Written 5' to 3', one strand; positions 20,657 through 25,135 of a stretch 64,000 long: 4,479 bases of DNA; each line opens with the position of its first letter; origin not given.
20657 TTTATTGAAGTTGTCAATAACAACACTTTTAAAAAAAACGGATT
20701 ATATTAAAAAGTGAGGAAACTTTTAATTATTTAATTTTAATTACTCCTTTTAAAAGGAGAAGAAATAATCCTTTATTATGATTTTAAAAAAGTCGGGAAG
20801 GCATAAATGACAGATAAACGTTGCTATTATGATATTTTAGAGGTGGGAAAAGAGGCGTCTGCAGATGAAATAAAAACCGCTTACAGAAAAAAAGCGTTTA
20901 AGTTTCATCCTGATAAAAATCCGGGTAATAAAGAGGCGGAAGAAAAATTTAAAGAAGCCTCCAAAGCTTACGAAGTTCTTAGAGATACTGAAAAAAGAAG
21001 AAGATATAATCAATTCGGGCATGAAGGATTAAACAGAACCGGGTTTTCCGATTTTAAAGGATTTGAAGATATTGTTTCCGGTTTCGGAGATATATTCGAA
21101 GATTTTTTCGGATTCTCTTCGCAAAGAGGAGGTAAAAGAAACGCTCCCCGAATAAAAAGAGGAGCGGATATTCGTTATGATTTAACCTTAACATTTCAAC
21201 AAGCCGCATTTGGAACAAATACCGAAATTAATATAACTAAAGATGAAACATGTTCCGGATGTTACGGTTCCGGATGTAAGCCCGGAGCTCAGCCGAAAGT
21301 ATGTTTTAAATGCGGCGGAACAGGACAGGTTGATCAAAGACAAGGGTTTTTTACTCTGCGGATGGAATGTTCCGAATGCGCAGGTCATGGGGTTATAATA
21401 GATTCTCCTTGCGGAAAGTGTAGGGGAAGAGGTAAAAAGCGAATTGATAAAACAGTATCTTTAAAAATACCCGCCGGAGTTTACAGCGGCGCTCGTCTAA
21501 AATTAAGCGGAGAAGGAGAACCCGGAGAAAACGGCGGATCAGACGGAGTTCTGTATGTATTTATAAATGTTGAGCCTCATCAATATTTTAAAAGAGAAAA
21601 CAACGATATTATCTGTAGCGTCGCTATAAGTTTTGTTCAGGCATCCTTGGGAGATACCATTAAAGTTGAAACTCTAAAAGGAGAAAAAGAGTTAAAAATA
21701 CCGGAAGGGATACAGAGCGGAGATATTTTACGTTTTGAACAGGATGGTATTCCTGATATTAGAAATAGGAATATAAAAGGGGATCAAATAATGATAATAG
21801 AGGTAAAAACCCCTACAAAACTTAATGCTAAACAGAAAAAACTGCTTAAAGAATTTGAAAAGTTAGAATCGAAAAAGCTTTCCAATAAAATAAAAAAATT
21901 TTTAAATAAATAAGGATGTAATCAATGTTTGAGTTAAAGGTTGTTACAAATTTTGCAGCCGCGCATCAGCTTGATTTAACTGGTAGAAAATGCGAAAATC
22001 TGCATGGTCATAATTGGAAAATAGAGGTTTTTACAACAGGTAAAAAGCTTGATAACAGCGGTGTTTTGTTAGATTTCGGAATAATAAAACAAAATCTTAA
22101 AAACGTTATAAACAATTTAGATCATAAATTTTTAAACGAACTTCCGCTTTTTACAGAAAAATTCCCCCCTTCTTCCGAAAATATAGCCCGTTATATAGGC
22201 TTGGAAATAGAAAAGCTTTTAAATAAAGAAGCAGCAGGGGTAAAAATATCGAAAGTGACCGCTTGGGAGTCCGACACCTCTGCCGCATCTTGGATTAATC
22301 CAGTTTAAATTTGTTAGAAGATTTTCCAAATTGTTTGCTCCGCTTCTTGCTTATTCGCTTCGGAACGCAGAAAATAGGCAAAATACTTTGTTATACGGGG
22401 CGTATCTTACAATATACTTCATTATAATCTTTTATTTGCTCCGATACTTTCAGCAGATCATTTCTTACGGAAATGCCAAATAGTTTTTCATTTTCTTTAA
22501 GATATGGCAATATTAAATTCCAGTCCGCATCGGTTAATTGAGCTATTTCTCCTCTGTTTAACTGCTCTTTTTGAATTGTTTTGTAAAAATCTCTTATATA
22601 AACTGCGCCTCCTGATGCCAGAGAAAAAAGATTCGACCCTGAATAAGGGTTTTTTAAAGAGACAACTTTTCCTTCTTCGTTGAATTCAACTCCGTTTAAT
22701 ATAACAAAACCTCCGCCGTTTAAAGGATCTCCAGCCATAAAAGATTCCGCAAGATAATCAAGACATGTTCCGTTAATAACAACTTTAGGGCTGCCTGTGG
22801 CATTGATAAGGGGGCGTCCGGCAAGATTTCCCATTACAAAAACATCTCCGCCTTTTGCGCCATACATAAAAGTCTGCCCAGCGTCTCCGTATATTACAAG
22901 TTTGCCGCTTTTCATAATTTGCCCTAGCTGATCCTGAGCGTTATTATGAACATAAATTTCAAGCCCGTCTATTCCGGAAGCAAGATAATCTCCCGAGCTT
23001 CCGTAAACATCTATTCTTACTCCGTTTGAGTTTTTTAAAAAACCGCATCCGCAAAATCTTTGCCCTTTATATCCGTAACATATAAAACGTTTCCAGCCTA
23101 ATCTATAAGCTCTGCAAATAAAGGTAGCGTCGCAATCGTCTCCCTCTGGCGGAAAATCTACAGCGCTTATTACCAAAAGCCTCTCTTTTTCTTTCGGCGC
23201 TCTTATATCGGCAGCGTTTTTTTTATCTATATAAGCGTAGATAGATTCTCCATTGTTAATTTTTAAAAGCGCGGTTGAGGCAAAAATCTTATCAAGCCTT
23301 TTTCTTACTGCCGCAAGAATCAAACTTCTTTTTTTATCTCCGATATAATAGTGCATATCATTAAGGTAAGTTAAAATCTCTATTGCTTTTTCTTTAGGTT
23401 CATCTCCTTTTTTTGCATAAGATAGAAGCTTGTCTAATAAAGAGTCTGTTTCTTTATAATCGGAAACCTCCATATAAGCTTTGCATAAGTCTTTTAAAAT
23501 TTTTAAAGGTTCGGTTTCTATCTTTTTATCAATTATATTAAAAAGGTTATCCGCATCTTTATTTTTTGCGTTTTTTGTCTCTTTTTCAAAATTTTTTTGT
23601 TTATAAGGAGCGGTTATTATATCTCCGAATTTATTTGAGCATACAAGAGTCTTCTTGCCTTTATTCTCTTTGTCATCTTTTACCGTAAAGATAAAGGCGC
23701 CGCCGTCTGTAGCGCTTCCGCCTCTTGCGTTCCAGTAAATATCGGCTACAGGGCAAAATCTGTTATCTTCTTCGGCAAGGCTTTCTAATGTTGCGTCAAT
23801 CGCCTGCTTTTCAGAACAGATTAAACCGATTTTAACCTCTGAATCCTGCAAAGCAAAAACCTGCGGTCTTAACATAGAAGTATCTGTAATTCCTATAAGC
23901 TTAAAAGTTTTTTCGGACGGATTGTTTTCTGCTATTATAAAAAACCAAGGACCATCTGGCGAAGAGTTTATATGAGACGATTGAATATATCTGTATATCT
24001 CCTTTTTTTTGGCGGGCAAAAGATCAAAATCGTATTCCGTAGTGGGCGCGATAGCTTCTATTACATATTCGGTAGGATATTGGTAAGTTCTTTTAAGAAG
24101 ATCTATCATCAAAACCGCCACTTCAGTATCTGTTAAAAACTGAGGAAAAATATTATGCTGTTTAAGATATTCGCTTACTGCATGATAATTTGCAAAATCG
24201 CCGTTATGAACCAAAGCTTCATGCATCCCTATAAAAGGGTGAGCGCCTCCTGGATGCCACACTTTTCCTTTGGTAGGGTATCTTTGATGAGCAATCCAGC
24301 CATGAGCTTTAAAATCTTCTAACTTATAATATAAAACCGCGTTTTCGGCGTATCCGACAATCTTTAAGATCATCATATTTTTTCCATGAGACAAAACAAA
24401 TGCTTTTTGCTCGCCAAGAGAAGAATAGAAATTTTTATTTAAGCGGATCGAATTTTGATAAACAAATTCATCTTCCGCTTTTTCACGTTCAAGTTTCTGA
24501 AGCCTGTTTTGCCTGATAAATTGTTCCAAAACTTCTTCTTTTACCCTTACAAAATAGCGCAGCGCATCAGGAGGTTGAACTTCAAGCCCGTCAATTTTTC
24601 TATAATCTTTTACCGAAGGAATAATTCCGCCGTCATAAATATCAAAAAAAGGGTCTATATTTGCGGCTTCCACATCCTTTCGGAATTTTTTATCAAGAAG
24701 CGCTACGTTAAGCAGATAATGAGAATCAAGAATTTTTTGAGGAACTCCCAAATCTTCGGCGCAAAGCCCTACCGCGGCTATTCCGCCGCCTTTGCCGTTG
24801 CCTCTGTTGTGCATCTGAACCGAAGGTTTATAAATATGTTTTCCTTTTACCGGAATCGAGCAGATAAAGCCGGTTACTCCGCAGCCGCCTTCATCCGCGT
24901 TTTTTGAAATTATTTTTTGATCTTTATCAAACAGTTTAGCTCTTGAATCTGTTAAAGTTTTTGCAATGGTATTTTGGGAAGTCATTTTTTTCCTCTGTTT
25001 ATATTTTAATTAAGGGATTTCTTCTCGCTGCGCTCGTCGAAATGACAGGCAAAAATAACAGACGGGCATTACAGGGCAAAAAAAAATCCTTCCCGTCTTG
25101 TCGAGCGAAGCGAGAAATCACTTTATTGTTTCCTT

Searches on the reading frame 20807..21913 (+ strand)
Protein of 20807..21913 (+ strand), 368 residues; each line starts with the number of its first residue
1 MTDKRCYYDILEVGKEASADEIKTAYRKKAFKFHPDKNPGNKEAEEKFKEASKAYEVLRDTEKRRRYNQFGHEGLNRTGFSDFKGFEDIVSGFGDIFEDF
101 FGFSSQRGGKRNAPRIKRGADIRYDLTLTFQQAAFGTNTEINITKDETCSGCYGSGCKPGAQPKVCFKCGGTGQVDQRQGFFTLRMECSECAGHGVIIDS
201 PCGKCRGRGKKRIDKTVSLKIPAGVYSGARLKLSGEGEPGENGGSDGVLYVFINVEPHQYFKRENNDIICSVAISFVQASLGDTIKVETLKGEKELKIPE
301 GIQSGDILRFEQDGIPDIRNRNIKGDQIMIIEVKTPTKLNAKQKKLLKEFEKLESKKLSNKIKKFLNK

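Call 77: search_protein_families(library=pfam, proteins=[window:20807-21913:+])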
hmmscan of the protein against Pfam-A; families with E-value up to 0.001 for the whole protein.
window:20807-21913:+ (368 aa): 3 families
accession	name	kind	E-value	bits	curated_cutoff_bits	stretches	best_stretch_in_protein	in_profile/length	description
PF01556.23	DnaJ_C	-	1.5e-45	155.4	26.6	1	122-336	1-152/152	DnaJ C terminal domain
PF00226.36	DnaJ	-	6e-26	90.8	27.8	1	7-68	2-63/63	DnaJ domain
PF00684.25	DnaJ_CXXCXGXG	-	5.1e-12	46.3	32.7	1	149-209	1-65/65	DnaJ central domain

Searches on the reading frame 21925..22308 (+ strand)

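Call 77: search_protein_families(library=pfam, proteins=[window:21925-22308:+])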
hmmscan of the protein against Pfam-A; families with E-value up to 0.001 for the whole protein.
window:21925-22308:+ (127 aa): 1 family
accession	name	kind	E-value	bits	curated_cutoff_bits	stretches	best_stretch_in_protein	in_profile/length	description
PF01242.24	PTPS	-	3e-34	118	22.4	1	4-122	2-117/121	6-pyruvoyl tetrahydropterin synthase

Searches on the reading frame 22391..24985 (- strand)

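Call 75: search_protein_families(library=pfam, proteins=[window:22391-24985:-])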
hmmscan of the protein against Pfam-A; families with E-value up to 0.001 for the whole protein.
window:22391-24985:- (864 aa): 2 families
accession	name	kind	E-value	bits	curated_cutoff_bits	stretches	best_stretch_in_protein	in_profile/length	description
PF01493.24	GXGXG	-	1.8e-12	47.6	32.5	1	653-811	29-175/190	GXGXG motif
PF13522.11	GATase_6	-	2.3e-05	24.9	27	1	228-291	11-74/130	Glutamine amidotransferase domain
